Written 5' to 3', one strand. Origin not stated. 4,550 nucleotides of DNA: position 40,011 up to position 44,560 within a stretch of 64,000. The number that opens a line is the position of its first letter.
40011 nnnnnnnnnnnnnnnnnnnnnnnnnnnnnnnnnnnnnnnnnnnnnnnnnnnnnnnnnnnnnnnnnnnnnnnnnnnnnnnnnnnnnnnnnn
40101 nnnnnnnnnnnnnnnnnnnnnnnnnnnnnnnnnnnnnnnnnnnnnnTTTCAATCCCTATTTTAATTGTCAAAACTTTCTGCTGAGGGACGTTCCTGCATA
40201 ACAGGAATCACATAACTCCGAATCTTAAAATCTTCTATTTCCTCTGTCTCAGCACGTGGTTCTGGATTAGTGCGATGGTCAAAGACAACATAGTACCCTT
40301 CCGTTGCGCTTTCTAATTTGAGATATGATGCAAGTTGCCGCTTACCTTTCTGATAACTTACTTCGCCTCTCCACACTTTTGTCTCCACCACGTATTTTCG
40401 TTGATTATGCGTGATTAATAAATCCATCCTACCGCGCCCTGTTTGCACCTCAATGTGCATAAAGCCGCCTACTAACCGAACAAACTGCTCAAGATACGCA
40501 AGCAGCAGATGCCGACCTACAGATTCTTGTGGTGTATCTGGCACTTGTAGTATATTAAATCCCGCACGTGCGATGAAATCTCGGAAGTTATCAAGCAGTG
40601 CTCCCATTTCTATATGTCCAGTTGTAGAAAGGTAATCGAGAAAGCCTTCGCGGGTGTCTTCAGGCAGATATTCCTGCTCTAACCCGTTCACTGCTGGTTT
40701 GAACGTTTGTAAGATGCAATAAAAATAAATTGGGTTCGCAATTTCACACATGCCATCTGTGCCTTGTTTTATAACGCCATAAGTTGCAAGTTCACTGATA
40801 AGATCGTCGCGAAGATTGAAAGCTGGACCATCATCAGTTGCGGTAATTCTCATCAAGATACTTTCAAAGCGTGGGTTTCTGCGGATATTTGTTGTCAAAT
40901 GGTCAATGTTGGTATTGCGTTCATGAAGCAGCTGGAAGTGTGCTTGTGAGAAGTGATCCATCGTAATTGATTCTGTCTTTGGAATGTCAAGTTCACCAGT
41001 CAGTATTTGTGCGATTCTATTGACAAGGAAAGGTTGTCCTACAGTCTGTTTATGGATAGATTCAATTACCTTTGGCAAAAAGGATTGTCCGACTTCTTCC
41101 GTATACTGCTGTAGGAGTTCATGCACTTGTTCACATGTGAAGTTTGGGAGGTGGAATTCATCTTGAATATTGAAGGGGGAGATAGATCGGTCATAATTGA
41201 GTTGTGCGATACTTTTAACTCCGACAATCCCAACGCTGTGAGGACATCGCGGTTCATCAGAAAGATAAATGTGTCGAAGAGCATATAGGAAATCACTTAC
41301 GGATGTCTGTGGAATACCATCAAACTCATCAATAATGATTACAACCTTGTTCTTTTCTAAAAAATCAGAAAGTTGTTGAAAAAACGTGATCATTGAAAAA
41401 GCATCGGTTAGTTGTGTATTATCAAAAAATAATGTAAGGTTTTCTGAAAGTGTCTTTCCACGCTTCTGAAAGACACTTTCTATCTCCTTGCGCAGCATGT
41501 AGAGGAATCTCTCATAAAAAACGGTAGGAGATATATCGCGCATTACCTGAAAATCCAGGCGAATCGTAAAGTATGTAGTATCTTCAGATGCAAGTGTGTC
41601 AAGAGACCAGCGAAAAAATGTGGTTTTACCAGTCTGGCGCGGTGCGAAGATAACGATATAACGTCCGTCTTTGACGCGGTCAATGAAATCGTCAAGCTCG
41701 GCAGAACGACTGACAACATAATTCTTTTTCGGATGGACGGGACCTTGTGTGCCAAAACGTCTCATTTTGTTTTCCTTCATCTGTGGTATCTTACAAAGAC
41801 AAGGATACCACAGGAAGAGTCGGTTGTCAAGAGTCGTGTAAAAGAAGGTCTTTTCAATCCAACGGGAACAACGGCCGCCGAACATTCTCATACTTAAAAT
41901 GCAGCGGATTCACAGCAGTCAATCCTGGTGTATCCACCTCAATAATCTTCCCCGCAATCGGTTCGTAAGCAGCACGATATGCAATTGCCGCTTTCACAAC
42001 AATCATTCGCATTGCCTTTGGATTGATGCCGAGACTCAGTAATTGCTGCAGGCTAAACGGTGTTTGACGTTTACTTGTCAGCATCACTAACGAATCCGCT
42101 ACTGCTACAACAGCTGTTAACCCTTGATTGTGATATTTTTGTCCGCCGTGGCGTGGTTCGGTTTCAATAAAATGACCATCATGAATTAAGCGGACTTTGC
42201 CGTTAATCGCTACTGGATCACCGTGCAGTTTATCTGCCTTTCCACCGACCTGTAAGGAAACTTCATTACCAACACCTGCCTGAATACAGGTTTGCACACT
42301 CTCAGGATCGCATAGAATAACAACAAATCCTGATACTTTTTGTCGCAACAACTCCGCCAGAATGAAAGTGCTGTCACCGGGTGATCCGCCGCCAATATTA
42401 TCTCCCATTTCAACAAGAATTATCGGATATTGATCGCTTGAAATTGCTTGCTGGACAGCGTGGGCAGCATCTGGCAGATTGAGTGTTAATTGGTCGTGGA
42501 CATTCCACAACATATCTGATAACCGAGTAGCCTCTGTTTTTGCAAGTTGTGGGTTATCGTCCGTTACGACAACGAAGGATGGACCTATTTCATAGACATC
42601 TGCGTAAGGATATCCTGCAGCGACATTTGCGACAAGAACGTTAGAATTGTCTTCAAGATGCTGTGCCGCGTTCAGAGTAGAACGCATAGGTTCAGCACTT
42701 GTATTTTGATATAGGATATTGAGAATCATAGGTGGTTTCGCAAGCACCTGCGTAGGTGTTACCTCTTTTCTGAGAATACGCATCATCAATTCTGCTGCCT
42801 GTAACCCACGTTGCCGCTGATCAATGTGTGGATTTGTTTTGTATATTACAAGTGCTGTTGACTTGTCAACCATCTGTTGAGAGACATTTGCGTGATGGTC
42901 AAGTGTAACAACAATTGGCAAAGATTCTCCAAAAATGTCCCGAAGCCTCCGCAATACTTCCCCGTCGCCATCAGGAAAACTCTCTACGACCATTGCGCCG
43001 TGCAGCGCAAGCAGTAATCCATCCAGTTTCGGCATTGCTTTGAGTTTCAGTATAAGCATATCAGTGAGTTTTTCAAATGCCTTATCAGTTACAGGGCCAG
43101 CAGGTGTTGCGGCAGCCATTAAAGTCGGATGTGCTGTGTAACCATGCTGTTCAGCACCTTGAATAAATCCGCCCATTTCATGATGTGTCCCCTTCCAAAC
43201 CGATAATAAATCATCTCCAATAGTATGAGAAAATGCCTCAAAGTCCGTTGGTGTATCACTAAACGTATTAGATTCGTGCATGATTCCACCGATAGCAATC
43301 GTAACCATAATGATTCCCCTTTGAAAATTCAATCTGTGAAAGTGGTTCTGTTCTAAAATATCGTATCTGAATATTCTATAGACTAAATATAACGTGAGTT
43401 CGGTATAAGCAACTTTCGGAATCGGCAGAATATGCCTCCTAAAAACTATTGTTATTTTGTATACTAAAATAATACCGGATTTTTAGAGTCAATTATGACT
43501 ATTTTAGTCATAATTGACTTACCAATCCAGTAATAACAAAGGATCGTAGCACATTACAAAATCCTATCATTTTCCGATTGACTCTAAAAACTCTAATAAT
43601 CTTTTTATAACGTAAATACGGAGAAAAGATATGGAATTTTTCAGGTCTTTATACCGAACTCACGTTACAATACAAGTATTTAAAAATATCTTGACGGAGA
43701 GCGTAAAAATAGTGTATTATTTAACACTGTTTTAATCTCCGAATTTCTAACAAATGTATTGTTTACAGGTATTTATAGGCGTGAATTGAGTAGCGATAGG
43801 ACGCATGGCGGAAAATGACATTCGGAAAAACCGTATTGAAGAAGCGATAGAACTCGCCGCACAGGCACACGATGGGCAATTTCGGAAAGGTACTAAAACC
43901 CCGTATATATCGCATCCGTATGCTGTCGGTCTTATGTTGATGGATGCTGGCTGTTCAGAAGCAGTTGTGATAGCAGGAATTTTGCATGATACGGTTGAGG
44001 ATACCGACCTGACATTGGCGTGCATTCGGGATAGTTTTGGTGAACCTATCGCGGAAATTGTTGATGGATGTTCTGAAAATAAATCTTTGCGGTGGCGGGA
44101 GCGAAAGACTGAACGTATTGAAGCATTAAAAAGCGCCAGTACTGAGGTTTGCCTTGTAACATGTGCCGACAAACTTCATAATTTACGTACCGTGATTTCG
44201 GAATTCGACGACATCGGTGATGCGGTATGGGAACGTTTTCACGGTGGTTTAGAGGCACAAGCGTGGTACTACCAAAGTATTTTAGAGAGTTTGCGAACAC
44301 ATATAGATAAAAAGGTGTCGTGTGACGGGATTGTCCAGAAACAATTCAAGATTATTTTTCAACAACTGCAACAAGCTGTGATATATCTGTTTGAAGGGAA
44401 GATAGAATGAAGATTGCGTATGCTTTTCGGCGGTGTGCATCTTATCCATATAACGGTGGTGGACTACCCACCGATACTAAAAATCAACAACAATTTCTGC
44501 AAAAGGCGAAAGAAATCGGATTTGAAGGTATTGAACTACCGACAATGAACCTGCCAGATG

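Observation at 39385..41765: Two-gene ATPase/PD-(D/E)xK plus zinc-finger/HNH/WYL cassette: candidate undescribed defence system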

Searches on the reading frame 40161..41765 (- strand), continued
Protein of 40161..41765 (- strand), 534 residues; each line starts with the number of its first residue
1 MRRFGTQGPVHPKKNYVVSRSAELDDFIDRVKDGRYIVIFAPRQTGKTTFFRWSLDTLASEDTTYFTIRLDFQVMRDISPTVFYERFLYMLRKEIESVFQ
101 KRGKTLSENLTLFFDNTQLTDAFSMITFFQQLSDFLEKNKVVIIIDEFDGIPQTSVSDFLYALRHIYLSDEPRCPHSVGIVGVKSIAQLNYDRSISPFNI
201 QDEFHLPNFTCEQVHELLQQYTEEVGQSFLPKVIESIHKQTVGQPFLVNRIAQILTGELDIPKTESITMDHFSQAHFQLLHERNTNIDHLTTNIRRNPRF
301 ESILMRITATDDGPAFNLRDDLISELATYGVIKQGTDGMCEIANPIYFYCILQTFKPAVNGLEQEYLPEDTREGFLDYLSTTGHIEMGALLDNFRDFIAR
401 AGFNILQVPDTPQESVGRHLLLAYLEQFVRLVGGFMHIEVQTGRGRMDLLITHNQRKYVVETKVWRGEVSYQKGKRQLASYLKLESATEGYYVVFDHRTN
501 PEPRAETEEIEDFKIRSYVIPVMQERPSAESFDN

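Call 83: search_dna_similar(query=window:40161-41765:-, collection=plasmids, mode=protein, max_evalue=0.00001, max_rows=15)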
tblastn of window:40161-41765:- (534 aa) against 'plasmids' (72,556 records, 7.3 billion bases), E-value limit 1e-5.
Records with a match: 24; places in all: 27; records where one place covers at least 80% of the query: 16.
Best place of each record, by identity: <60% 24.
By first word of the organism name: Pseudanabaena 8; Nostoc 4; Candidatus 2; Marinitoga 1; Haliscomenobacter 1; Aulosira 1; Fischerella 1; Nonomuraea 1; Brasilonema 1; Clostridium 1; and 3 more.
By predicted mobility (MOB-suite, as given by PLSDB): non-mobilizable 19; mobilizable 4; conjugative 1.
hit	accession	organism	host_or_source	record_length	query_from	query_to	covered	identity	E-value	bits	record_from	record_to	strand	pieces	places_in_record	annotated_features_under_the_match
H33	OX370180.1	Marinitoga okinawensis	-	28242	1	528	99%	29.5%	1e-50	194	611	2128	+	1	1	ATPase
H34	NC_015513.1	Haliscomenobacter hydrossis DSM 1100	activated sludge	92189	1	526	99%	29.1%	4e-49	190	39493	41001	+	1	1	AAA-like domain-containing protein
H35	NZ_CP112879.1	Pseudanabaena galeata CCNP1313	-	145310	2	510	95%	28.6%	3e-35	148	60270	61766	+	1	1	ATP-binding protein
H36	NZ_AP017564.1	Pseudanabaena sp. ABRG5-3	-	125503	2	511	96%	27.7%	1e-35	149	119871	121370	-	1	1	AAA family ATPase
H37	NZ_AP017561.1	Pseudanabaena sp. ABRG5-3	-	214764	2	510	95%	27.5%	6e-38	156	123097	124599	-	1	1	AAA-like domain-containing protein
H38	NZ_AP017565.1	Pseudanabaena sp. ABRG5-3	-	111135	2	511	96%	27.3%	2e-32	140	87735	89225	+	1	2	AAA family ATPase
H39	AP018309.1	Aulosira laxa NIES-50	-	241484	2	503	94%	27.8%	2e-35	149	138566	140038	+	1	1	hypothetical protein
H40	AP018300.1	Fischerella sp. NIES-4106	-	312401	2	520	97%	26.7%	1e-27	125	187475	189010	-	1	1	hypothetical protein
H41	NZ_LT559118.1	Nonomuraea gerenzanensis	-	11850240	2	506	95%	27.4%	5e-30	132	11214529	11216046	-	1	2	none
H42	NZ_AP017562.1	Pseudanabaena sp. ABRG5-3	-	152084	2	520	97%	26.5%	1e-35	149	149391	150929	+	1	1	AAA-like domain-containing protein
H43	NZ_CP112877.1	Pseudanabaena galeata CCNP1313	-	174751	2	510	95%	27.0%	1e-34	147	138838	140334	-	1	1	ATP-binding protein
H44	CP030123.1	Brasilonema octagenarum UFV-E1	Eucalyptus grandis,mixed culture,leaves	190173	2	503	94%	27.3%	4e-37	154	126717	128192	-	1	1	ATP-binding protein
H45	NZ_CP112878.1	Pseudanabaena galeata CCNP1313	-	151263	2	510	95%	26.9%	5e-33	142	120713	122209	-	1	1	AAA family ATPase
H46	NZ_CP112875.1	Pseudanabaena galeata CCNP1313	-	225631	2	510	95%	26.3%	2e-33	143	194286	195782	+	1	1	AAA family ATPase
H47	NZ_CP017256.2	Clostridium taeniosporum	microbial cells,Lake Mainaki silt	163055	2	517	97%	25.7%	1e-30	134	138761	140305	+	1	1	GxxExxY protein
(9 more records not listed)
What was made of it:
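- Homologues occur on several plasmids of one Pseudanabaena strain (call 83).
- Tried and rejected: Its only plasmid matches are distant, at 26-30% identity (call 83).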

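Call 84: search_dna_similar(query=window:40161-41765:-, collection=phages, mode=protein, max_evalue=0.00001, max_rows=10)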
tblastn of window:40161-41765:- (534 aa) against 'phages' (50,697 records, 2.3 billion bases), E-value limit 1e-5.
No match.
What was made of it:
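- No match in 50,697 phage records (call 84).
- Tried and rejected: Gene 1 has no phage match (call 84).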

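Call 85: get_annotated_region(hit=H34, flank=6000)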
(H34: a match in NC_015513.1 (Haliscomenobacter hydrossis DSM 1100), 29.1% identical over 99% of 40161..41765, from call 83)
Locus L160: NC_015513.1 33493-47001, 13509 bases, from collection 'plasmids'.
description: Haliscomenobacter hydrossis DSM 1100 plasmid pHALHY03, complete sequence
organism: Haliscomenobacter hydrossis DSM 1100 (NCBI taxid 760192)
taxonomy: Bacteria; Bacteroidota; Saprospiria; Saprospirales; Haliscomenobacteraceae; Haliscomenobacter; Haliscomenobacter hydrossis; Haliscomenobacter hydrossis DSM 1100
host: -; source: activated sludge; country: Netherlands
typing (MOB-suite, as given by PLSDB): non-mobilizable; replicon rep_cluster_230
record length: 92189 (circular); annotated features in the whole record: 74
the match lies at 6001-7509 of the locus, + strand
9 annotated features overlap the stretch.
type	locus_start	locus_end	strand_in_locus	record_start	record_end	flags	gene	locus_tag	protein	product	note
CDS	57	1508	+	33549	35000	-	-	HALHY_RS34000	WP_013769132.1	glycosyl hydrolase family 28 protein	GO:0005975 - carbohydrate metabolic process [Evidence IEA]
CDS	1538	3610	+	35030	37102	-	-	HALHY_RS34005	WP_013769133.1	alpha-galactosidase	-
CDS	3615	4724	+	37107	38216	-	-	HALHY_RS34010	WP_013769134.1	hemolysin-type calcium-binding region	-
CDS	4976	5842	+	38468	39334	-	-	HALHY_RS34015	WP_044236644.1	ThuA domain-containing protein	-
CDS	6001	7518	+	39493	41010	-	-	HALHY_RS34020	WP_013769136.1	AAA-like domain-containing protein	-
CDS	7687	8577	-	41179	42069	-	-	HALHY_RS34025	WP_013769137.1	AraC family transcriptional regulator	-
CDS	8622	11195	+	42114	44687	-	-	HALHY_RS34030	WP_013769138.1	glycoside hydrolase family 38 C-terminal domain-containing protein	GO:0006013 - mannose metabolic process [Evidence IEA]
CDS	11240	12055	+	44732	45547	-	-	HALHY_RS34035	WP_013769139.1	sialate O-acetylesterase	-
CDS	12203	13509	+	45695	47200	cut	-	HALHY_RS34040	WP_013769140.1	sulfatase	-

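Call 86: get_annotated_region(hit=H37, flank=6000)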
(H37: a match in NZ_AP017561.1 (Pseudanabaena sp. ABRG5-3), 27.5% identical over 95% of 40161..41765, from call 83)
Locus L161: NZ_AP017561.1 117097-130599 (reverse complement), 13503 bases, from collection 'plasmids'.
description: Pseudanabaena sp. ABRG5-3 plasmid ABRG53a, complete sequence
organism: Pseudanabaena sp. ABRG5-3 (NCBI taxid 685565)
taxonomy: Bacteria; Cyanobacteriota; Cyanophyceae; Pseudanabaenales; Pseudanabaenaceae; Pseudanabaena; Pseudanabaena sp. ABRG5-3
host: -; source: -; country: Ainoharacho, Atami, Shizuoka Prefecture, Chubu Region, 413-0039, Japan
typing (MOB-suite, as given by PLSDB): mobilizable; relaxase MOBP
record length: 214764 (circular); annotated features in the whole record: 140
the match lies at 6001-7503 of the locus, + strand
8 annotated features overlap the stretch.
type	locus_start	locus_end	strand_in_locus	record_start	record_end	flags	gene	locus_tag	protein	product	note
CDS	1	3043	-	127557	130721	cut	-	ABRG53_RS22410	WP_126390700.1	CHAT domain-containing tetratricopeptide repeat protein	-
CDS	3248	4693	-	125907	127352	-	-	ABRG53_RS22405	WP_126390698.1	hypothetical protein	-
CDS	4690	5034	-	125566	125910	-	-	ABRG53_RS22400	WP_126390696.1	hypothetical protein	-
CDS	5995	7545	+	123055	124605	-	-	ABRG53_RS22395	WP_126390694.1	AAA-like domain-containing protein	-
CDS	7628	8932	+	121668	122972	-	-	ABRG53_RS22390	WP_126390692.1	tetratricopeptide repeat protein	-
CDS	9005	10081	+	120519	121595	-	-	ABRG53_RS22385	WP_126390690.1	tetratricopeptide repeat protein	-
CDS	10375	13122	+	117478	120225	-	-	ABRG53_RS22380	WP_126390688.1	tetratricopeptide repeat protein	-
CDS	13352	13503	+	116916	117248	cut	-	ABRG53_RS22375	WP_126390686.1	tetratricopeptide repeat protein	-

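Call 87: get_annotated_region(hit=H33, flank=6000)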
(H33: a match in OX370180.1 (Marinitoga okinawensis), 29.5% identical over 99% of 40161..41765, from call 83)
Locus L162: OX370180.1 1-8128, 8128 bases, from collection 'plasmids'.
description: Marinitoga okinawensis strain Marinitoga okinawensis TFS10-5T genome assembly, plasmid: pMO1
organism: Marinitoga okinawensis (NCBI taxid 389480)
taxonomy: Bacteria; Thermotogota; Thermotogae; Petrotogales; Petrotogaceae; Marinitoga; Marinitoga okinawensis
host: -; source: -; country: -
typing (MOB-suite, as given by PLSDB): non-mobilizable
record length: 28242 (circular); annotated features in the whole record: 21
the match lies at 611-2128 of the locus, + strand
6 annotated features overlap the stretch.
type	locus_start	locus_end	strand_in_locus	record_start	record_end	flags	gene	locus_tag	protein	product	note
CDS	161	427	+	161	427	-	-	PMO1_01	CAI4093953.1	Hypothetical protein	-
CDS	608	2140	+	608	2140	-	-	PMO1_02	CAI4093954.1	ATPase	-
CDS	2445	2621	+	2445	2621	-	-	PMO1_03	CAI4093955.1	Hypothetical protein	-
CDS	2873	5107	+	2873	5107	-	-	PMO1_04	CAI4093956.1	Type I restriction modification system, restriction subunit R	-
CDS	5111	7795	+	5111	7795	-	-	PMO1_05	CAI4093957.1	Type I restriction modification system, DNA methyltransferase subunit M and specificity subunit S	-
CDS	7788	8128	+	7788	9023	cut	-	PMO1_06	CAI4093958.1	Hypothetical protein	-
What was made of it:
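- A distant homologue lies next to a type I R-M system on a Marinitoga plasmid (call 87).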

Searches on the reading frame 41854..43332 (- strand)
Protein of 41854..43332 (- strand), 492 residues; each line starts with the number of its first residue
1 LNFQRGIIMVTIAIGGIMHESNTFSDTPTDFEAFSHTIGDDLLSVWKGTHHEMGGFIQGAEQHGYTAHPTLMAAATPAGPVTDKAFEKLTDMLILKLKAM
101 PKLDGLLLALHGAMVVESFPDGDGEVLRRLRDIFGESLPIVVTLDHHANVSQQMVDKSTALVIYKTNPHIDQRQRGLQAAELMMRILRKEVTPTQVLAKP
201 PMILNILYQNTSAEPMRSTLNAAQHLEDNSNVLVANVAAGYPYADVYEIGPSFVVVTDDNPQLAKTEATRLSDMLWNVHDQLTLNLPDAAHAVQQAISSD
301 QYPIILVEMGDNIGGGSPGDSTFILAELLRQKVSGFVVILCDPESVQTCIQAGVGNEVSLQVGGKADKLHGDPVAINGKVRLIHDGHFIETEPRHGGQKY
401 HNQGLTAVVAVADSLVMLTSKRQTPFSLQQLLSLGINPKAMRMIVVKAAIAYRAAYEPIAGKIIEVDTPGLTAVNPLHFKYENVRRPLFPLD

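Call 77: search_protein_families(library=pfam, proteins=[window:41854-43332:-], max_evalue=0.00001)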
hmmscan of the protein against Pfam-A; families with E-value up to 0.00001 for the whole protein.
window:41854-43332:- (492 aa): 2 families
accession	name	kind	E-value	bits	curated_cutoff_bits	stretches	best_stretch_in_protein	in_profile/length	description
PF07364.17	DUF1485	-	4.5e-96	322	22.8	1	12-297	2-290/290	Metallopeptidase family M81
PF07171.17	MlrC_C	-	1.1e-53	182.6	27.2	1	306-483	1-178/178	MlrC C-terminus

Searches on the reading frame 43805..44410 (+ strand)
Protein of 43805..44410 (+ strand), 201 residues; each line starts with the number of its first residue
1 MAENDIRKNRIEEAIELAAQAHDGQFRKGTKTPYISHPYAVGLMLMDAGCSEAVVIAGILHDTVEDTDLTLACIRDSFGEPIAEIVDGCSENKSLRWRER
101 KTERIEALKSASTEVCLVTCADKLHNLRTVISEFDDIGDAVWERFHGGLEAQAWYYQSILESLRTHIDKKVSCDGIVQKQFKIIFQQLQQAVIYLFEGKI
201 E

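Call 77: search_protein_families(library=pfam, proteins=[window:43805-44410:+], max_evalue=0.00001)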
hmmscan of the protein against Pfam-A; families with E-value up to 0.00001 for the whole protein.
window:43805-44410:+ (201 aa): 2 families
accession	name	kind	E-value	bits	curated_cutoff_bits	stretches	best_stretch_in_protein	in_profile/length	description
PF13328.12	HD_4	-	1.3e-22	80.6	27.2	1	14-130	1-127/156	HD domain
PF01966.28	HD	-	4.3e-06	27.4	22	1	34-126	1-115/116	HD domain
